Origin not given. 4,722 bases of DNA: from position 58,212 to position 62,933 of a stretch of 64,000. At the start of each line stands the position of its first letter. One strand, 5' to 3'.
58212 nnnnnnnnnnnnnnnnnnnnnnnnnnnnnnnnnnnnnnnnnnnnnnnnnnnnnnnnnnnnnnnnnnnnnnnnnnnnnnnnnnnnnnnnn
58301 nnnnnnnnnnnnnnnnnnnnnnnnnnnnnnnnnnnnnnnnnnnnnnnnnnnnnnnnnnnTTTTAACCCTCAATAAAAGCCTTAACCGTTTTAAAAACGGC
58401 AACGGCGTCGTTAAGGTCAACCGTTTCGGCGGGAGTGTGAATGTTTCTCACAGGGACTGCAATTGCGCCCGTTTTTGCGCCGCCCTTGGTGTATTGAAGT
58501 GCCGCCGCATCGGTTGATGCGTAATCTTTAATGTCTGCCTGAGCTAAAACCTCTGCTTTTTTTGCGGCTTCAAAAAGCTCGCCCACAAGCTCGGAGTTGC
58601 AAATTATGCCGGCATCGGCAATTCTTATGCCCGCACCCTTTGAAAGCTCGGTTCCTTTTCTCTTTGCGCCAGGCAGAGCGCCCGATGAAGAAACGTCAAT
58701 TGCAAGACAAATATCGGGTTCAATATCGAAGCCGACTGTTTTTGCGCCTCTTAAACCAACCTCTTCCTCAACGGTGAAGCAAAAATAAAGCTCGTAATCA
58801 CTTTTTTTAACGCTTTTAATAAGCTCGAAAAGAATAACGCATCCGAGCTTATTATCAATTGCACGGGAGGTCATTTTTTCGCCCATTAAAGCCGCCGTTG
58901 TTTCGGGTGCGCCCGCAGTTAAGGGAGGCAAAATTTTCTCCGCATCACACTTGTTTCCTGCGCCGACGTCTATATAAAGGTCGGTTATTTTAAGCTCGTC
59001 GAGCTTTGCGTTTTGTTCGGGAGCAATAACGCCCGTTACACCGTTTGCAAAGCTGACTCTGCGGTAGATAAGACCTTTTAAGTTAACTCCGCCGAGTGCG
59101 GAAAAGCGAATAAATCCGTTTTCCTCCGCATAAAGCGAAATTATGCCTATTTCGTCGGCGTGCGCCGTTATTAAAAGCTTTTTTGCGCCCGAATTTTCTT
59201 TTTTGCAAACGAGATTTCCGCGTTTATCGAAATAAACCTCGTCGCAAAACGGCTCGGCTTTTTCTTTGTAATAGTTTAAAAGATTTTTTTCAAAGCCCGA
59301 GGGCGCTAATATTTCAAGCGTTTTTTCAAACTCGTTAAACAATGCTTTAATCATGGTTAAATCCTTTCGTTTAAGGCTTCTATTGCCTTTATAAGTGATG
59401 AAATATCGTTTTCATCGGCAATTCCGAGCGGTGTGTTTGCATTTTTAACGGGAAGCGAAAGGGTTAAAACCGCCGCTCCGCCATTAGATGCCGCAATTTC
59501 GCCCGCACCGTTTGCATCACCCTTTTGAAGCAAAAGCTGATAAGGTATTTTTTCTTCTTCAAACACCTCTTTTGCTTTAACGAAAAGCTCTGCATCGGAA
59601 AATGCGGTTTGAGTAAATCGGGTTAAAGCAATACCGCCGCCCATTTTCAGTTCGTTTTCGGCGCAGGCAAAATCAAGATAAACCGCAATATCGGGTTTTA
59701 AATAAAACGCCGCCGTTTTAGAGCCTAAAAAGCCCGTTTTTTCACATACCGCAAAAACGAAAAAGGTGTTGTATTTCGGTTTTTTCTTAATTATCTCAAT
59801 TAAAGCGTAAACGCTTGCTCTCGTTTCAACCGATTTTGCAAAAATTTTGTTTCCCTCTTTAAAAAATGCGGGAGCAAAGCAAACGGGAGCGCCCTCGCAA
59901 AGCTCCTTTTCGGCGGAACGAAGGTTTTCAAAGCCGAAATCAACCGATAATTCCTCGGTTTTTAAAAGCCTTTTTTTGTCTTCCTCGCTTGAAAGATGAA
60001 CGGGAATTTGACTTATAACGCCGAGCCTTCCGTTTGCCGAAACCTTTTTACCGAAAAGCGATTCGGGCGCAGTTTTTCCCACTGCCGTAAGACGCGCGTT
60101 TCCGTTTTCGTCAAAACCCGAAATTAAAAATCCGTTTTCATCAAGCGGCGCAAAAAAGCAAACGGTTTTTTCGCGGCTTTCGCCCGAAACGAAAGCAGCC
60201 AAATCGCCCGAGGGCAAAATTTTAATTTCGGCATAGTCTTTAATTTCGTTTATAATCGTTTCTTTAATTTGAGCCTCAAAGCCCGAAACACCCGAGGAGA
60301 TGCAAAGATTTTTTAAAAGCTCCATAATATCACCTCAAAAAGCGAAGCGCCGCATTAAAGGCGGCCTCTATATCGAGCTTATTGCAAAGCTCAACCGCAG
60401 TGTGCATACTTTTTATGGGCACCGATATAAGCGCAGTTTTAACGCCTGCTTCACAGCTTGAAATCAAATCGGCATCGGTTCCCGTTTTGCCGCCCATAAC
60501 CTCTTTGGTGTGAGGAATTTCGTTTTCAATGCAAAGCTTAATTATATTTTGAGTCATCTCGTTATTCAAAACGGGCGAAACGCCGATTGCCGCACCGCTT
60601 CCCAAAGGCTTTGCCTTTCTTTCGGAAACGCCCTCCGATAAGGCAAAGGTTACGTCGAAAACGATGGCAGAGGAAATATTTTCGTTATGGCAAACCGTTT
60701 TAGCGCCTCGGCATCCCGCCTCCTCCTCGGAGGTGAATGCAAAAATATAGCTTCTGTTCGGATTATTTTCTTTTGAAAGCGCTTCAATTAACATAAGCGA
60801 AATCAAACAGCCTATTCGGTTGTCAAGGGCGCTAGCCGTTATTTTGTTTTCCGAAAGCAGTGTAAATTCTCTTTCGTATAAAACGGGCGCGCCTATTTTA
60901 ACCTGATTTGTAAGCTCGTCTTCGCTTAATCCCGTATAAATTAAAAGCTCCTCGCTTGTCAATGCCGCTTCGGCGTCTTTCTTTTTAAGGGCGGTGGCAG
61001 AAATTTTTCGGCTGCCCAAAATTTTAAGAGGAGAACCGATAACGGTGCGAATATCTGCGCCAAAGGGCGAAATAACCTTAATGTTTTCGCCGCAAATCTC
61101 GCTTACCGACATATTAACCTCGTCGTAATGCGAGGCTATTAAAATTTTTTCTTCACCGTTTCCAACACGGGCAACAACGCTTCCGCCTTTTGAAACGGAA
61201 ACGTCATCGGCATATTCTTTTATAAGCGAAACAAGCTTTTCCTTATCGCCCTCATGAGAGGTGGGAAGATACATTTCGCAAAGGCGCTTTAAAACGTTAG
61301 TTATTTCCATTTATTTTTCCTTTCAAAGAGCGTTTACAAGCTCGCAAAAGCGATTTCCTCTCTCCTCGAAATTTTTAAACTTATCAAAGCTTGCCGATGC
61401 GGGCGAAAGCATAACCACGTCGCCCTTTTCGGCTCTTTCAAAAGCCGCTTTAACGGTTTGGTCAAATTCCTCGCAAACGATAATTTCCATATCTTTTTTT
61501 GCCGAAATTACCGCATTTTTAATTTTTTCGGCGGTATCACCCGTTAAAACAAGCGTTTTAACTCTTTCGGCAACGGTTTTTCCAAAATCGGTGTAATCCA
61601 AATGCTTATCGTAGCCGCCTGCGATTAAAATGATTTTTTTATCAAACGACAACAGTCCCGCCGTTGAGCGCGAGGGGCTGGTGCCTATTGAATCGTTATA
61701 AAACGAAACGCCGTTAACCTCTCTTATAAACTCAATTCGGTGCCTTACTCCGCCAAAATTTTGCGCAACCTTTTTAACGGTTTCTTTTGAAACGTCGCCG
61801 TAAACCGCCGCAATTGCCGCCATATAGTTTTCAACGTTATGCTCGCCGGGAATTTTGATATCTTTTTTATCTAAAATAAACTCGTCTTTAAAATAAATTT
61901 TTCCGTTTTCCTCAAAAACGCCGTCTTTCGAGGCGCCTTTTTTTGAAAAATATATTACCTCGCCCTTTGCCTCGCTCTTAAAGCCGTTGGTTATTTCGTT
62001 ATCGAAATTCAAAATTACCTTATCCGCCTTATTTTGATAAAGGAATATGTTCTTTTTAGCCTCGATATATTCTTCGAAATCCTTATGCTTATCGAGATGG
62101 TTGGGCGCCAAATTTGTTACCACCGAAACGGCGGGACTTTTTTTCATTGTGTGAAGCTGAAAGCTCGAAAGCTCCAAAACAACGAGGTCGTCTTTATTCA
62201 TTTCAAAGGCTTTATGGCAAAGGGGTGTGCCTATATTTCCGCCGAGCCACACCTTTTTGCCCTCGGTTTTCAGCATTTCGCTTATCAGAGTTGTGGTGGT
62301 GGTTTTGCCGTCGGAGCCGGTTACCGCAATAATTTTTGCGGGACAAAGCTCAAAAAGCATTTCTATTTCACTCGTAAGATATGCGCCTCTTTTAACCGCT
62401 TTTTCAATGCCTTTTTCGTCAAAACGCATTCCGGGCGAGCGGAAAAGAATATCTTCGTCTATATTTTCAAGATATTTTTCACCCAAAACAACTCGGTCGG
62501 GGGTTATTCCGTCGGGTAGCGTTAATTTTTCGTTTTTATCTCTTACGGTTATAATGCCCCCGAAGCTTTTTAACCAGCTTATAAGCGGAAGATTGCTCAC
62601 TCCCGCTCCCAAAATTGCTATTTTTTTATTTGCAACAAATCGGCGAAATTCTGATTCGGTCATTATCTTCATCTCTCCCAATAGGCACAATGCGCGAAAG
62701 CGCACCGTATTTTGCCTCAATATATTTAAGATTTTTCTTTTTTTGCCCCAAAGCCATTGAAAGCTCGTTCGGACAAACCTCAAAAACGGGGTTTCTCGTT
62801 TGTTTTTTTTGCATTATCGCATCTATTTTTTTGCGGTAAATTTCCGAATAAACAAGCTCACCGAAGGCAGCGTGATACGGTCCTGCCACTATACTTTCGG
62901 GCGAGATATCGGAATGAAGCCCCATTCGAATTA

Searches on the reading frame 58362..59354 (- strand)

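Call 63: search_protein_families(library=pfam, proteins=[window:58362-59354:-], max_evalue=0.00001)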
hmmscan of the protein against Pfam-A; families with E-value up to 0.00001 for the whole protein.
window:58362-59354:- (330 aa): 2 families
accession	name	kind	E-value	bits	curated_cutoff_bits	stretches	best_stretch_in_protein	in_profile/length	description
PF05343.19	Peptidase_M42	-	1.5e-67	228.1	23.2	1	46-320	1-289/292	M42 glutamyl aminopeptidase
PF01546.33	Peptidase_M20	-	6e-08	33.3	24.6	1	160-329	27-205/206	Peptidase family M20/M25/M40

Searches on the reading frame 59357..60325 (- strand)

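Call 63: search_protein_families(library=pfam, proteins=[window:59357-60325:-], max_evalue=0.00001)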
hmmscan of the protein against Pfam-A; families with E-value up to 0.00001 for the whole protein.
window:59357-60325:- (322 aa): 1 family
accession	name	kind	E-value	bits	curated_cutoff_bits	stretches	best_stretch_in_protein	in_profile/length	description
PF05343.19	Peptidase_M42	-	1.9e-38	132.7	23.2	1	42-313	3-291/292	M42 glutamyl aminopeptidase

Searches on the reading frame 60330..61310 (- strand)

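Call 63: search_protein_families(library=pfam, proteins=[window:60330-61310:-], max_evalue=0.00001)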
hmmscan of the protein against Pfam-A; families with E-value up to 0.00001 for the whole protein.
window:60330-61310:- (326 aa): 3 families
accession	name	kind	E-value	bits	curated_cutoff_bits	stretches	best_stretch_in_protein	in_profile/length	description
PF05343.19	Peptidase_M42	-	8.5e-50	169.9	23.2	1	43-318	1-290/292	M42 glutamyl aminopeptidase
PF04389.22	Peptidase_M28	-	2.8e-09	37.4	21.3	1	160-221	29-95/193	Peptidase family M28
PF01546.33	Peptidase_M20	-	1e-06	29.2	24.6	1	160-325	31-204/206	Peptidase family M20/M25/M40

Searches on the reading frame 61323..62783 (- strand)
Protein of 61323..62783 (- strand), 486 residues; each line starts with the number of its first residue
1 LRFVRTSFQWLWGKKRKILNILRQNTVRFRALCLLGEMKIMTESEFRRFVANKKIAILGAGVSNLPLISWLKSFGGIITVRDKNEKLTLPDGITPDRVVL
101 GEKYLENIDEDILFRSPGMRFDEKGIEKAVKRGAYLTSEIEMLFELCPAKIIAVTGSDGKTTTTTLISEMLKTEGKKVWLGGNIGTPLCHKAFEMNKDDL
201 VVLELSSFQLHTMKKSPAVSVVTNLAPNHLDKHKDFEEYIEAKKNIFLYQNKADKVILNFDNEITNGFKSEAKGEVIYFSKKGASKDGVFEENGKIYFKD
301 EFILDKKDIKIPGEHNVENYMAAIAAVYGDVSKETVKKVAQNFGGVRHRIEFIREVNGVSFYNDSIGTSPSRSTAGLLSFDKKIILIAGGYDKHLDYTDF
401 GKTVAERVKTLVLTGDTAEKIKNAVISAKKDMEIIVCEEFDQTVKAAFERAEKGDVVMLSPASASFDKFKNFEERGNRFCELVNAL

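Call 63: search_protein_families(library=pfam, proteins=[window:61323-62783:-], max_evalue=0.00001)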
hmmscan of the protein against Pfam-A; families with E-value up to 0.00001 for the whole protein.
window:61323-62783:- (486 aa): 2 families
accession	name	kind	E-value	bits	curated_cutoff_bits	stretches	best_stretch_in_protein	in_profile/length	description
PF08245.18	Mur_ligase_M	-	3.2e-36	125.6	24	1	154-327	1-200/200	Mur ligase middle domain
PF02875.26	Mur_ligase_C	-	2.4e-15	57.9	28.4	1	348-462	1-126/127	Mur ligase, glutamate ligase domain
